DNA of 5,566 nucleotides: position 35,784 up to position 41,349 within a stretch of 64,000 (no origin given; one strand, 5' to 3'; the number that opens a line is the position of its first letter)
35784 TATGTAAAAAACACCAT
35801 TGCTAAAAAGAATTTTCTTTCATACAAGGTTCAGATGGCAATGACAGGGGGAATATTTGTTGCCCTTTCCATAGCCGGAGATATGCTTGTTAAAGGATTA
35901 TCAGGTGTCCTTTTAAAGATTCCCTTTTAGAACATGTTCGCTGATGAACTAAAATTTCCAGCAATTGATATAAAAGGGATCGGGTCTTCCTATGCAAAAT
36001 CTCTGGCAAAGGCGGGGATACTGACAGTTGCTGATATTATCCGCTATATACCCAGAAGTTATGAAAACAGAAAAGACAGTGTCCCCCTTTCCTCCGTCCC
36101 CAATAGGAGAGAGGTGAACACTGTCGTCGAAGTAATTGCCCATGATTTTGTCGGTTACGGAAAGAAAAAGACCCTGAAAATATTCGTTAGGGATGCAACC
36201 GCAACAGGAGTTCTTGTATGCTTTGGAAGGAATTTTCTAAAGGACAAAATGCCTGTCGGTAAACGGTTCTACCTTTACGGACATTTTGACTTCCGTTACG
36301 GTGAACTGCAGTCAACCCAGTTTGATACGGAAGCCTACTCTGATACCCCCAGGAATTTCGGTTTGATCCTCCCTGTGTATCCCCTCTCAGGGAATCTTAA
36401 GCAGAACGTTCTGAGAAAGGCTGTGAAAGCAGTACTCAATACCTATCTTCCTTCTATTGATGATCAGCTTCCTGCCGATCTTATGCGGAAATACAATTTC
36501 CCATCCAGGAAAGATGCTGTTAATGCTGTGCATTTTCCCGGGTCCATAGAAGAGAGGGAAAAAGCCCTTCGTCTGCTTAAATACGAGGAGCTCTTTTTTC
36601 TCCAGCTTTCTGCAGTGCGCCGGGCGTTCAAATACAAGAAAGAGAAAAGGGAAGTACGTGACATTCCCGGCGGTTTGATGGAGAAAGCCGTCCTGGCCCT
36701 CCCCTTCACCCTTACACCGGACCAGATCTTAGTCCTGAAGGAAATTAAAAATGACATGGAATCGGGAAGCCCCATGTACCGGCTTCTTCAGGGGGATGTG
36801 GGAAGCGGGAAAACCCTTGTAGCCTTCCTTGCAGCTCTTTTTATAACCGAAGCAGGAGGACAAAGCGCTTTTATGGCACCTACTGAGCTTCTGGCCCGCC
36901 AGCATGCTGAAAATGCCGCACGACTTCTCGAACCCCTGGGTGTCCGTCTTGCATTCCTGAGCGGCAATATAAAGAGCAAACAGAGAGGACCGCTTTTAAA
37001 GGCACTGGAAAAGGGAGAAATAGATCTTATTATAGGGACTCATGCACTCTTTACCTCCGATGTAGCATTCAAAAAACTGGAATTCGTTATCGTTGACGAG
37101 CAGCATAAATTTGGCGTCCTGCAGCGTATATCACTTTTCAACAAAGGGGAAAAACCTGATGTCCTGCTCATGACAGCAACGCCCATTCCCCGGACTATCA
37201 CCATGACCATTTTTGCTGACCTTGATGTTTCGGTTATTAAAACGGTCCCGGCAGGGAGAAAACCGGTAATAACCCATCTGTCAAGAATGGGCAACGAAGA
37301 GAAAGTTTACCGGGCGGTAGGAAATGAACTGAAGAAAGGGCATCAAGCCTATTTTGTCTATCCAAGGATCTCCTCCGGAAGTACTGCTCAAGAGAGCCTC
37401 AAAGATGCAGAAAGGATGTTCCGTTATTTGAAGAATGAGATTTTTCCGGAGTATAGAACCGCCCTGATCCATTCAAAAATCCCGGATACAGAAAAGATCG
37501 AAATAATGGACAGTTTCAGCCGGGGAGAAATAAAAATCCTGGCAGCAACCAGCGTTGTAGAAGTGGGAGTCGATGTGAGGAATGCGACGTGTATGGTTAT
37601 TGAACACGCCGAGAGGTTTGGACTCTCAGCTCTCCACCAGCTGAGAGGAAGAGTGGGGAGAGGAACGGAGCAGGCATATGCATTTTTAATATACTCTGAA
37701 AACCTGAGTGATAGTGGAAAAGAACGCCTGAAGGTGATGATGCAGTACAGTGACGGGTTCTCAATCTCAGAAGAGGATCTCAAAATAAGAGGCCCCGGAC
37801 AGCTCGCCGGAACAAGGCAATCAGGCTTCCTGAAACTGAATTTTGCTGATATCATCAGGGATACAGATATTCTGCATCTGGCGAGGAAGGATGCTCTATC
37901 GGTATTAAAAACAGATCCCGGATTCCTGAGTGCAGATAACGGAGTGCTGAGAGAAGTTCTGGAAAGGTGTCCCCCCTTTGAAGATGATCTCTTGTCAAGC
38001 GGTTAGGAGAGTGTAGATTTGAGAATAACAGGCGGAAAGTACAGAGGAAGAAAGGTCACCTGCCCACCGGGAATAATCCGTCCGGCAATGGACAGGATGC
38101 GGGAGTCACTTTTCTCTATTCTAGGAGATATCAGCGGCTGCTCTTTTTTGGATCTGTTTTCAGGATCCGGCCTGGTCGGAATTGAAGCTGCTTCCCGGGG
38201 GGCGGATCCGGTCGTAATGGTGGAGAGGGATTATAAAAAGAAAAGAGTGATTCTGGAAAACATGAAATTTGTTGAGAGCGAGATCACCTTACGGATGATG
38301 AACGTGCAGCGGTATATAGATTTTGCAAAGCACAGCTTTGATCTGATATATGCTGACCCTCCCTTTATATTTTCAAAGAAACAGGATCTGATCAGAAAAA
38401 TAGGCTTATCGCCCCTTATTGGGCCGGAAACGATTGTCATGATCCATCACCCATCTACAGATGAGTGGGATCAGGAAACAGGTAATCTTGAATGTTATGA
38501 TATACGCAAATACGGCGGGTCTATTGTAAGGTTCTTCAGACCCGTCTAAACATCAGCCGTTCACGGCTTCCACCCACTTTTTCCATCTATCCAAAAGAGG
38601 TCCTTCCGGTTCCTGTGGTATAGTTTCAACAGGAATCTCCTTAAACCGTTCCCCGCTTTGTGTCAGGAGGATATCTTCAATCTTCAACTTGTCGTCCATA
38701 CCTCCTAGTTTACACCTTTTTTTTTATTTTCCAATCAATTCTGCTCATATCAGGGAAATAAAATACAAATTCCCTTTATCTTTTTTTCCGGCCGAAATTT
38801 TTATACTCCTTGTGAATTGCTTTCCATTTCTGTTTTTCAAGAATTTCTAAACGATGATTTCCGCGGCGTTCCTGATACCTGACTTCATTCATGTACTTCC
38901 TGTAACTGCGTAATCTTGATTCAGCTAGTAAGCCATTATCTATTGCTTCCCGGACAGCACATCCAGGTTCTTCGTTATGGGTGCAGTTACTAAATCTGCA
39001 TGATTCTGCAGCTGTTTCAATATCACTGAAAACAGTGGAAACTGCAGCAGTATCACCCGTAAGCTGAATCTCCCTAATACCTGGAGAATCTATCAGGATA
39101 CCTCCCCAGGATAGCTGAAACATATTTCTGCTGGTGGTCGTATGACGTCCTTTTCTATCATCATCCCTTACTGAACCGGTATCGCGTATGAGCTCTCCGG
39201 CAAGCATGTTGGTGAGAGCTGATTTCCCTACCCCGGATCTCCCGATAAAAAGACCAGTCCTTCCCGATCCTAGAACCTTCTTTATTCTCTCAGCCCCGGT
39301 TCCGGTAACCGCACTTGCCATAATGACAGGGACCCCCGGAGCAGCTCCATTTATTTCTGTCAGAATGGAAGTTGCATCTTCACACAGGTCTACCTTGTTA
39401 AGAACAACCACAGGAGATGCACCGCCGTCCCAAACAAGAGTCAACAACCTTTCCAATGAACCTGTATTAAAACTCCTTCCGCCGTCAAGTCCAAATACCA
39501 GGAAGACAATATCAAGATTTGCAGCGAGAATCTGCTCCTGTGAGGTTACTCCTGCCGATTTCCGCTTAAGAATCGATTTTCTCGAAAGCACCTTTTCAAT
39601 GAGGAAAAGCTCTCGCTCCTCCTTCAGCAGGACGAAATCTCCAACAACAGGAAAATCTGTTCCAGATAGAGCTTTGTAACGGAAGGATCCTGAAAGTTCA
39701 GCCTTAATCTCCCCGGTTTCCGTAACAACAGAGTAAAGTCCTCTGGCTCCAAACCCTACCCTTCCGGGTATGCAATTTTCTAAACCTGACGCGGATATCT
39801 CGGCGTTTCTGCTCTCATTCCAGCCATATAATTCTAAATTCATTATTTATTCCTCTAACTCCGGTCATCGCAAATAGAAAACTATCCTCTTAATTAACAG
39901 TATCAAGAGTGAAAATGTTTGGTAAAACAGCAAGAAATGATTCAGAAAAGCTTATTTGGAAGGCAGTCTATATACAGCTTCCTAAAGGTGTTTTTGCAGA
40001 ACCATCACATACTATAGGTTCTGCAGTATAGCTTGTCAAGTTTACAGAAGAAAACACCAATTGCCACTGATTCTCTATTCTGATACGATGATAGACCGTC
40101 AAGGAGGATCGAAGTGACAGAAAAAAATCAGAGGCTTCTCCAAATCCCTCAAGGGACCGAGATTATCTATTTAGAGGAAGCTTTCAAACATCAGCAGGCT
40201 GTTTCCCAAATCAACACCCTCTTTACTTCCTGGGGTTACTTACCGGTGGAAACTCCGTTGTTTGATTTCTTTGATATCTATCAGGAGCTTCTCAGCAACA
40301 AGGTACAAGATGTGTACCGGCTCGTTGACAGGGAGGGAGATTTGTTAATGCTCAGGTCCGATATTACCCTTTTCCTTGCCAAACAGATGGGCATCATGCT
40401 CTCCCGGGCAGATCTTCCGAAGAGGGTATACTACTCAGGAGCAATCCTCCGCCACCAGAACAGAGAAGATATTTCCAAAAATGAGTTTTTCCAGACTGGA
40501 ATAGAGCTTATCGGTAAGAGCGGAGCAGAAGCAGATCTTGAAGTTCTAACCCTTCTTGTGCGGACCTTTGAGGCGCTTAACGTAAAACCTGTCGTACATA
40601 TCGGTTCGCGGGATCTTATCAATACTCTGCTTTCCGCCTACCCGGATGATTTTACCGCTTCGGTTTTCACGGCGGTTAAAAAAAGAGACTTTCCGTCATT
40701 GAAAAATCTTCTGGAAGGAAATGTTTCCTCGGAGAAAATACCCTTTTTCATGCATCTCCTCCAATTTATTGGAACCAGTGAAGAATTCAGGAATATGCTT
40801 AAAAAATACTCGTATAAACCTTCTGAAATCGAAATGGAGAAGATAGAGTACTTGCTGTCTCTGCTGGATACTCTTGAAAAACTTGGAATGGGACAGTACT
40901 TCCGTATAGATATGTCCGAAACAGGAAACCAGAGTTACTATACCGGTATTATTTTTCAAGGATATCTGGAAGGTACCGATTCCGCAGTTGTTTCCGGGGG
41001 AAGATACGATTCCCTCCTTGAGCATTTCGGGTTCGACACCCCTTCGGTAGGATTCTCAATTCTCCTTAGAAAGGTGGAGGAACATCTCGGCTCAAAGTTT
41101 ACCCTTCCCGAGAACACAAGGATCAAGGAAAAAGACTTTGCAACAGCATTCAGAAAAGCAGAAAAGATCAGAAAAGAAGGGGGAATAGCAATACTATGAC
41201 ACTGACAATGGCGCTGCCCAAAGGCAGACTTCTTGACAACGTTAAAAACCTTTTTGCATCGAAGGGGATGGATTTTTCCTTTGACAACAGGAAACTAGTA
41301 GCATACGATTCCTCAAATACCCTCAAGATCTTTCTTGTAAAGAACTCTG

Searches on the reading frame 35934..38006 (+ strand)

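Call 3: search_protein_families(library=pfam, proteins=[window:35934-38006:+])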
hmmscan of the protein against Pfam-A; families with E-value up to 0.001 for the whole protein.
window:35934-38006:+ (690 aa): 7 families
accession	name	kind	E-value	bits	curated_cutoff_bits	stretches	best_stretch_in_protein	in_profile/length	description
PF00270.35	DEAD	-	9.6e-22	77.9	26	1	262-423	2-165/167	DEAD/DEAH box helicase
PF17191.10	RecG_wedge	-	1.7e-21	76.9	23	1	13-168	5-159/162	RecG wedge domain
PF00271.37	Helicase_C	-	6.4e-20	71.9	23.5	1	467-576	13-108/110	Helicase conserved C-terminal domain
PF19833.4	RecG_dom3_C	-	4.4e-17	62.3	26.8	1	606-676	2-73/87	ATP-dependent DNA helicase RecG, domain 3, C-terminal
PF04851.21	ResIII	-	5.3e-09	36.6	22.5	1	259-417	3-162/164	Type III restriction enzyme, res subunit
PF22590.2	Cas3-like_C_2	-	4.4e-05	24.1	27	1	488-577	11-104/106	CRISPR-associated nuclease/helicase Cas3, C-terminal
PF14520.12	HHH_5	-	0.00013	22.8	27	1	11-37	5-31/57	Helix-hairpin-helix domain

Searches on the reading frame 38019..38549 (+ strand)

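Call 96: search_protein_families(library=pfam, proteins=[window:38019-38549:+], max_evalue=0.00001)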
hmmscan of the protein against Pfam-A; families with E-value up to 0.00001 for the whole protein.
window:38019-38549:+ (176 aa): 1 family
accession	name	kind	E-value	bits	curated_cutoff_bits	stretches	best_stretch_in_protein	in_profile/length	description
PF03602.21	Cons_hypoth95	-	5.9e-41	140.6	24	1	1-173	1-181/182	Conserved hypothetical protein 95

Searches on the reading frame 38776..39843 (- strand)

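Call 98: search_protein_families(library=pfam, proteins=[window:38776-39843:-], max_evalue=0.00001)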
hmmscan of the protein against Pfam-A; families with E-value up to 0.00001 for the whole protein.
window:38776-39843:- (355 aa): 2 families
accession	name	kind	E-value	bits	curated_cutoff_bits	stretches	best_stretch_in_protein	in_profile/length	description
PF03193.22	RsgA_GTPase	-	1.6e-45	155.5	30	1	85-261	1-173/174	RsgA GTPase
PF01926.29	MMR_HSR1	-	6.2e-06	26.7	21.9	0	198-259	3-57/113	50S ribosome-binding GTPase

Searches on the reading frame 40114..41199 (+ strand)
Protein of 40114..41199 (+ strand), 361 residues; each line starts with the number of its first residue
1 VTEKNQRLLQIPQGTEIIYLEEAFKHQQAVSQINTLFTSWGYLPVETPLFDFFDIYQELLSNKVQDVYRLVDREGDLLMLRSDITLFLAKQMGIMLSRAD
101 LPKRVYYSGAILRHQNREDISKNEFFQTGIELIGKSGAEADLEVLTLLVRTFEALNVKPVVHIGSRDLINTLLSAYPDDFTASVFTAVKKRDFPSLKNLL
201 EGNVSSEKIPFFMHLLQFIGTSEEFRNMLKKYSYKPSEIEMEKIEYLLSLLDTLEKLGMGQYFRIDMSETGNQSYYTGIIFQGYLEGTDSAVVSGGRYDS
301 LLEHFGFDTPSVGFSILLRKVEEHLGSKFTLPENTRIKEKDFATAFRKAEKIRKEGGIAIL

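Call 98: search_protein_families(library=pfam, proteins=[window:40114-41199:+], max_evalue=0.00001)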
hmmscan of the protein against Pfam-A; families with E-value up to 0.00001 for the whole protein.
window:40114-41199:+ (361 aa): 1 family
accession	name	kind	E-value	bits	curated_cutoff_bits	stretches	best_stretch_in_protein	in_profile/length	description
PF13393.11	tRNA-synt_His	-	4e-60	204.1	25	1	20-321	7-308/308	Histidyl-tRNA synthetase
